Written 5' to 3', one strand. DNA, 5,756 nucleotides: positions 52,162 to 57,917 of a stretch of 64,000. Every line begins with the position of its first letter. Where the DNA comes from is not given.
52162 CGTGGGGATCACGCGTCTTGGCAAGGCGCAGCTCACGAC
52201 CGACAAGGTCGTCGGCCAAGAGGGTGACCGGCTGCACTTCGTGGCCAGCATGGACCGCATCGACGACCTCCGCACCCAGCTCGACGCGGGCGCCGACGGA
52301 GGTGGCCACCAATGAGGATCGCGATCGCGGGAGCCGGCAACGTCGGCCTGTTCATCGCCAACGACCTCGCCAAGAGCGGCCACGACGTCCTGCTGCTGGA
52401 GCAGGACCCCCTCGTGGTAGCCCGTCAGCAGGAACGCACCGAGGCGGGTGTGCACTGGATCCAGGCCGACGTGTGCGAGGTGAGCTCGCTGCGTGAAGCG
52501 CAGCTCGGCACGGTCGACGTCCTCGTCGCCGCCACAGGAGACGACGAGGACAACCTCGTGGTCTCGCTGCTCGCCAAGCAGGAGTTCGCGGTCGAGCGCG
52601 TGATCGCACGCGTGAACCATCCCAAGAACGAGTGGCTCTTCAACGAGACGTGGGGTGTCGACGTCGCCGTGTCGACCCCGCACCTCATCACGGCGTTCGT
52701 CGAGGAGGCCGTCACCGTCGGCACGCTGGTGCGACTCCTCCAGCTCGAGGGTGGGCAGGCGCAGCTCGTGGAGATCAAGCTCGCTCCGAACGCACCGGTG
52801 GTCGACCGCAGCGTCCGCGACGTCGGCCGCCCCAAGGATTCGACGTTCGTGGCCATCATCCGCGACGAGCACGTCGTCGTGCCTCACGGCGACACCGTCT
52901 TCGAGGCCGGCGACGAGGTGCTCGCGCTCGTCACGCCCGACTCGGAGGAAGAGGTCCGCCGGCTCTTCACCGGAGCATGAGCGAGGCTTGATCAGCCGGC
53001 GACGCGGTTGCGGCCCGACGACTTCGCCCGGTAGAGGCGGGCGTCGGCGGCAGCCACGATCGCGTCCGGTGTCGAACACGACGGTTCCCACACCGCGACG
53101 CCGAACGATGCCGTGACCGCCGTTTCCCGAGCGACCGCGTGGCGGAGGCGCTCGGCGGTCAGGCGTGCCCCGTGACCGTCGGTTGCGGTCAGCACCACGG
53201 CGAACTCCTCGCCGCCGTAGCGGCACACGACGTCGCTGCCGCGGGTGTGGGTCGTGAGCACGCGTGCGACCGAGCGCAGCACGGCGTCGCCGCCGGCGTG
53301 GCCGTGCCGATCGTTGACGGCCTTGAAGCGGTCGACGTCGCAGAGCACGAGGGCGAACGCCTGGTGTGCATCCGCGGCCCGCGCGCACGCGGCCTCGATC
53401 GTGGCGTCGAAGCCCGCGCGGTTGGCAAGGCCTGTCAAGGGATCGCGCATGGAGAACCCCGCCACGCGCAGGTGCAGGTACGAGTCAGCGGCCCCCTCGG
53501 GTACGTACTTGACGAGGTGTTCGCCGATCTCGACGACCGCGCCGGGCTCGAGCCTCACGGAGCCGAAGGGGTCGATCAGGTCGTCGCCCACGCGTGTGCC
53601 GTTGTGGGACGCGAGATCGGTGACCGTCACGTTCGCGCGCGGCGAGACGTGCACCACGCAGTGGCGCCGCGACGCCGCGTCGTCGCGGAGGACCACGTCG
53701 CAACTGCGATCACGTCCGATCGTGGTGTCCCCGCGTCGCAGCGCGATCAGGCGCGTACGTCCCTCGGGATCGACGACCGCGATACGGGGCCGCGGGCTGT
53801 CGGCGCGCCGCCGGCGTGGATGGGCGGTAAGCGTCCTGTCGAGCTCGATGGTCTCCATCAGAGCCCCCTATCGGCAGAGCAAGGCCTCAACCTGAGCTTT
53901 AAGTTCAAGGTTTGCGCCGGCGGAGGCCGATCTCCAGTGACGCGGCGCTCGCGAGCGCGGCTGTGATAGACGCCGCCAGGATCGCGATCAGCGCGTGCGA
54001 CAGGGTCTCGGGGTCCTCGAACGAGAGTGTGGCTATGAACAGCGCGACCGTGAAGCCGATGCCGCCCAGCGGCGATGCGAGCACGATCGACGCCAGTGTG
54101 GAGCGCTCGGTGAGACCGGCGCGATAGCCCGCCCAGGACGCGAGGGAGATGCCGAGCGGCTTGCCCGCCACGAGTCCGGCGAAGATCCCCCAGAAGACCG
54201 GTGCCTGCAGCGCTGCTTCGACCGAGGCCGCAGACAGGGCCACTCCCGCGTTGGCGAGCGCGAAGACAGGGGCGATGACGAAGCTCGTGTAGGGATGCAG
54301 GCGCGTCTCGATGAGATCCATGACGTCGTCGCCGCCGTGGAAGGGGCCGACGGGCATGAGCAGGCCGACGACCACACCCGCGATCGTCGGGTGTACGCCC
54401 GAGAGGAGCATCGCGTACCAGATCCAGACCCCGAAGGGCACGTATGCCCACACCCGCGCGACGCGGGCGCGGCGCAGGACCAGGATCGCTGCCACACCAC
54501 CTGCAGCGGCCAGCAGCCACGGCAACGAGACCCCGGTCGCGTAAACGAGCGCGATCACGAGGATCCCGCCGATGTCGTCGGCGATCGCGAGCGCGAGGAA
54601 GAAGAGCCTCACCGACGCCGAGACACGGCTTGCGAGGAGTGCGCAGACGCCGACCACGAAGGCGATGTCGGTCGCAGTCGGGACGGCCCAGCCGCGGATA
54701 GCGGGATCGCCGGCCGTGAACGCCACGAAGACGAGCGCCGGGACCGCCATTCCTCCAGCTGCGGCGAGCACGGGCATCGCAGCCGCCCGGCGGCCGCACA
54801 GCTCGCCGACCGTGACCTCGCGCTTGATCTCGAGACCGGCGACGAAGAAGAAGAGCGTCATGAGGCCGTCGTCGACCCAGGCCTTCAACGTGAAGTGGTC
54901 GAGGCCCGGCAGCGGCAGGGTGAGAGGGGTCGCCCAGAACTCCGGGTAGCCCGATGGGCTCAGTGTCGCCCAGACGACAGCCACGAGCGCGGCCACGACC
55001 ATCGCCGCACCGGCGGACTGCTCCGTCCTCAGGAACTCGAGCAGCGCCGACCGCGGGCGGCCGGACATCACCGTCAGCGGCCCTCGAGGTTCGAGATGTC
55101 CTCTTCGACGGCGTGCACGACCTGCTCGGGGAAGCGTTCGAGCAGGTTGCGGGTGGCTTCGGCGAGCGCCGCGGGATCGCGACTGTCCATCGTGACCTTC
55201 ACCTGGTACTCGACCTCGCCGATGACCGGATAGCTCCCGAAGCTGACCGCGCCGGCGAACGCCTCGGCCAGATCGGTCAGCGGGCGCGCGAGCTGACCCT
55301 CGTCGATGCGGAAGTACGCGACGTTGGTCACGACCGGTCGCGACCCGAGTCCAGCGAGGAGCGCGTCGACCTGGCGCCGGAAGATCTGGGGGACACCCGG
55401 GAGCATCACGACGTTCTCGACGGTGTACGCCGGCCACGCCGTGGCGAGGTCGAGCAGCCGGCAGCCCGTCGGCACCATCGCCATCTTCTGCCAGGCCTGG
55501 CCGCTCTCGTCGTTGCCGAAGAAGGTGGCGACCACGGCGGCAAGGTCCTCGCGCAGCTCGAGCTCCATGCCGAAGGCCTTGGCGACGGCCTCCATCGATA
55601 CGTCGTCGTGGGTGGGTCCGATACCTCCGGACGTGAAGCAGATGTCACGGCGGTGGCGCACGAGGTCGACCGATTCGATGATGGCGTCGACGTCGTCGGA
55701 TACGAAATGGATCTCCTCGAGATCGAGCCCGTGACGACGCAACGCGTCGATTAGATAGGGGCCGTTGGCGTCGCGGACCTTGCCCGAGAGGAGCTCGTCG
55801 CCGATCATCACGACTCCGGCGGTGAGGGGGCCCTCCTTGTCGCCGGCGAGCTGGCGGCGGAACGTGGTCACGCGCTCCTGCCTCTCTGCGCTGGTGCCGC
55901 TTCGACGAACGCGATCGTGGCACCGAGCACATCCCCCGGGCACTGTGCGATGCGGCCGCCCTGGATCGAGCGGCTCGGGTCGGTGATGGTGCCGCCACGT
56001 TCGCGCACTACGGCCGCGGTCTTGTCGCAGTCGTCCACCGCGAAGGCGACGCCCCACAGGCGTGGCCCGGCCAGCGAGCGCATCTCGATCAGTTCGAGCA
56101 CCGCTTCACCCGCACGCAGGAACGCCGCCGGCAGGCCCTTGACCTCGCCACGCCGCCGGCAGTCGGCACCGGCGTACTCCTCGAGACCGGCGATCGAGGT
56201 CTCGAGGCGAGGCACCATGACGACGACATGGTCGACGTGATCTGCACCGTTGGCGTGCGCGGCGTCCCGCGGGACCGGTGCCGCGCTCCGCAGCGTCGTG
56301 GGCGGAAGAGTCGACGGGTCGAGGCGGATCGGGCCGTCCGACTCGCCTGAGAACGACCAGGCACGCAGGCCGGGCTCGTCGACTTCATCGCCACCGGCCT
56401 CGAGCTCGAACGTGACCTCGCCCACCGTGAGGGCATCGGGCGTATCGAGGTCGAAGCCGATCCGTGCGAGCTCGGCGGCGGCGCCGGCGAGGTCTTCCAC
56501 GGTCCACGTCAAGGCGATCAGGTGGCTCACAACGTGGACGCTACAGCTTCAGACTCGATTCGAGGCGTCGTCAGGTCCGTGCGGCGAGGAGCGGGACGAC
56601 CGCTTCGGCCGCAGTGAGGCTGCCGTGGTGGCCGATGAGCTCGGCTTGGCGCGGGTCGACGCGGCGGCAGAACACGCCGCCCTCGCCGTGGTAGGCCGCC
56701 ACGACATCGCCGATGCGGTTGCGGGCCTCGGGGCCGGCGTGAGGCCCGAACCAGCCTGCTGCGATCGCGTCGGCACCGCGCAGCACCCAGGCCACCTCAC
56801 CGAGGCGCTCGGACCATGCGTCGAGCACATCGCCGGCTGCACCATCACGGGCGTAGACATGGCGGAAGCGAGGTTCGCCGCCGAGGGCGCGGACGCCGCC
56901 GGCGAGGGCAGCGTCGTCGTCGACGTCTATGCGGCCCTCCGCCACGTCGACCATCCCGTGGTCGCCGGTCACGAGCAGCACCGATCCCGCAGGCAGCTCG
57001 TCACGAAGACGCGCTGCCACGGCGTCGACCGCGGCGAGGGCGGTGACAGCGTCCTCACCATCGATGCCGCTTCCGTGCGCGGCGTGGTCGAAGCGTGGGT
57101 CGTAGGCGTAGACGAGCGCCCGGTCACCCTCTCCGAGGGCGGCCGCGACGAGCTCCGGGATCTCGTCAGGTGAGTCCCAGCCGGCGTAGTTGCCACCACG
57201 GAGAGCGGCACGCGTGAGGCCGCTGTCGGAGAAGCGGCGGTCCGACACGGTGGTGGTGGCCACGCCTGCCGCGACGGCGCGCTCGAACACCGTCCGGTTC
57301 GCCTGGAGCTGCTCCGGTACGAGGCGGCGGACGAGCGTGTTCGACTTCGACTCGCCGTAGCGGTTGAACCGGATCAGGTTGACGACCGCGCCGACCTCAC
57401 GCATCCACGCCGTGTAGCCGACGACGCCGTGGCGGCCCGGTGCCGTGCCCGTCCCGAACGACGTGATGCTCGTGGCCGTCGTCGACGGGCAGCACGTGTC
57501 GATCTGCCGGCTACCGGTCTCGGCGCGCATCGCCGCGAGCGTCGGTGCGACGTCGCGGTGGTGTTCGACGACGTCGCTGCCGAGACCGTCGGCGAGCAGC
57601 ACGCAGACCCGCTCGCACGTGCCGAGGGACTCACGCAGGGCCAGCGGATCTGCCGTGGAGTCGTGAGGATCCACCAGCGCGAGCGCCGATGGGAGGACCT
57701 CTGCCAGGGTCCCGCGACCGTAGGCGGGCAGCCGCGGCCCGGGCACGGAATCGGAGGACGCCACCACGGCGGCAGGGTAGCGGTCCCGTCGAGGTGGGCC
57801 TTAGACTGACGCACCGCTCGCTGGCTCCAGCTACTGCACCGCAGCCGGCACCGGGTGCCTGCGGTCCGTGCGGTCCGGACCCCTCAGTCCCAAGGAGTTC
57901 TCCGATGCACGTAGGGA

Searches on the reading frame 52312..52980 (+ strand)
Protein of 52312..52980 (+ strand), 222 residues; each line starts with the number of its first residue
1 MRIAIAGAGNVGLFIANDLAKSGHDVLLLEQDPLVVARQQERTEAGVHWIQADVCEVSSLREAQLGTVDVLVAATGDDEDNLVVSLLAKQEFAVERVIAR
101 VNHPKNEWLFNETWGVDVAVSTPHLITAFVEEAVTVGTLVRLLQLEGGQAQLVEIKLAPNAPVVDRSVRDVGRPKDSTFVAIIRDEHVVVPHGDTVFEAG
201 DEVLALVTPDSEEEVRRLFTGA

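Call 66: search_protein_families(library=pfam, proteins=[window:52312-52980:+], max_evalue=0.00001)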
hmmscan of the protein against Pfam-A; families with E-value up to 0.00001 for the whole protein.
window:52312-52980:+ (222 aa): 4 families
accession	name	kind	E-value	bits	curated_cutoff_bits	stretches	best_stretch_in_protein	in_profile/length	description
PF02254.24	TrkA_N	-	2.8e-25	89.3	23.8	1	3-121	1-115/116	TrkA-N domain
PF02080.26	TrkA_C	-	8.7e-16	58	27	1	152-219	1-70/71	TrkA-C domain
PF02558.23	ApbA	-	6e-07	29.6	22.2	1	3-75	1-74/150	Ketopantoate reductase PanE/ApbA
PF01266.30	DAO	-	6.3e-06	26.4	27.9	0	2-34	1-33/353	FAD dependent oxidoreductase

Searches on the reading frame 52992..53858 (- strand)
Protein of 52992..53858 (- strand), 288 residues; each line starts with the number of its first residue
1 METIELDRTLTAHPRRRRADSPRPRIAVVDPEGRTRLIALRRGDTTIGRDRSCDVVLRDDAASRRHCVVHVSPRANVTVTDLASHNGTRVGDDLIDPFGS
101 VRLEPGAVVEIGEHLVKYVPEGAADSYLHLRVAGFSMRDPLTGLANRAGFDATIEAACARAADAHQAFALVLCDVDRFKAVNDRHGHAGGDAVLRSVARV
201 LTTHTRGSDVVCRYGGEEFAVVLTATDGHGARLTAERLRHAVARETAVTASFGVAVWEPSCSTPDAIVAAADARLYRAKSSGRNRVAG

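Call 66: search_protein_families(library=pfam, proteins=[window:52992-53858:-], max_evalue=0.00001)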
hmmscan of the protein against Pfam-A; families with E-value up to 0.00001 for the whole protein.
window:52992-53858:- (288 aa): 3 families
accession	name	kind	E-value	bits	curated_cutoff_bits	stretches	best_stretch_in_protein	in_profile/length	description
PF00990.26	GGDEF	-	2.4e-42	144.9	23.8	1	137-285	2-161/161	Diguanylate cyclase, GGDEF domain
PF00498.31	FHA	-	1.7e-15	57.7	20.7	1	45-112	1-67/67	FHA domain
PF16697.10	Yop-YscD_cpl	-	2.2e-12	47.5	33.2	1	38-118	12-90/94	Inner membrane component of T3SS, cytoplasmic domain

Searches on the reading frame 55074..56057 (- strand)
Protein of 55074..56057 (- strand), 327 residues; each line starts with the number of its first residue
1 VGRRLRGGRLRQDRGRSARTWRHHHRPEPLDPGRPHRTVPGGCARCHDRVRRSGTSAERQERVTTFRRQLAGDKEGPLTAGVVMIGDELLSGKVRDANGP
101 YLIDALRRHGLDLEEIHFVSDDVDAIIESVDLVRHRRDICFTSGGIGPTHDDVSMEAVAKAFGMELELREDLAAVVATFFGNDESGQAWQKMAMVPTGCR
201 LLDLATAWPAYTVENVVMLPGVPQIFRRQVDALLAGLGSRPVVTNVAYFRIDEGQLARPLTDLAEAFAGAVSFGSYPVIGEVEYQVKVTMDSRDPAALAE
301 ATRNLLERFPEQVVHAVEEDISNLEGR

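Call 66: search_protein_families(library=pfam, proteins=[window:55074-56057:-], max_evalue=0.00001)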
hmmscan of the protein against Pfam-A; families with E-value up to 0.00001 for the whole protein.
window:55074-56057:- (327 aa): 2 families
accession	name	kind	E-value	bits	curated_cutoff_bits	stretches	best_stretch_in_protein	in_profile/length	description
PF00994.29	MoCF_biosynth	-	1.2e-28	100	26.6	1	81-234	1-138/144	Probable molybdopterin binding domain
PF24102.1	FLAD1_M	-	7.7e-19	67.7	27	1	242-316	2-76/78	FAD synthase, middle domain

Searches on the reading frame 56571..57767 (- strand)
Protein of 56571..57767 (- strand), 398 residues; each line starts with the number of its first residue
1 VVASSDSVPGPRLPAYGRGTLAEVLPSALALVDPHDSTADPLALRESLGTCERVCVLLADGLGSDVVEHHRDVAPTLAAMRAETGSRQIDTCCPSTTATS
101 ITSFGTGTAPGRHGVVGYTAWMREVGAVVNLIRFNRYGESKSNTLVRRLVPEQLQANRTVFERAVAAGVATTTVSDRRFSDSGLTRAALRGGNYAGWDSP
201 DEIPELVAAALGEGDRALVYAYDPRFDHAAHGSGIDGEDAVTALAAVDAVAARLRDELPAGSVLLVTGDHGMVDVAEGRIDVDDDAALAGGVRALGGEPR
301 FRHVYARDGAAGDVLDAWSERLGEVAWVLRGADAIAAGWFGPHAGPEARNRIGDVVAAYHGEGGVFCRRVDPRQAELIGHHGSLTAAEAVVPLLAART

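Call 67: search_protein_families(library=pfam, proteins=[window:56571-57767:-], max_evalue=0.001)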
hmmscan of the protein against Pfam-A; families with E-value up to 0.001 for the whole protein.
window:56571-57767:- (398 aa): 1 family
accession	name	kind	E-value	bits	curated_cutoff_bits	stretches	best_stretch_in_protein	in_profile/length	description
PF01663.27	Phosphodiest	-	2.6e-29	103.4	23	1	54-383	1-341/342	Type I phosphodiesterase / nucleotide pyrophosphatase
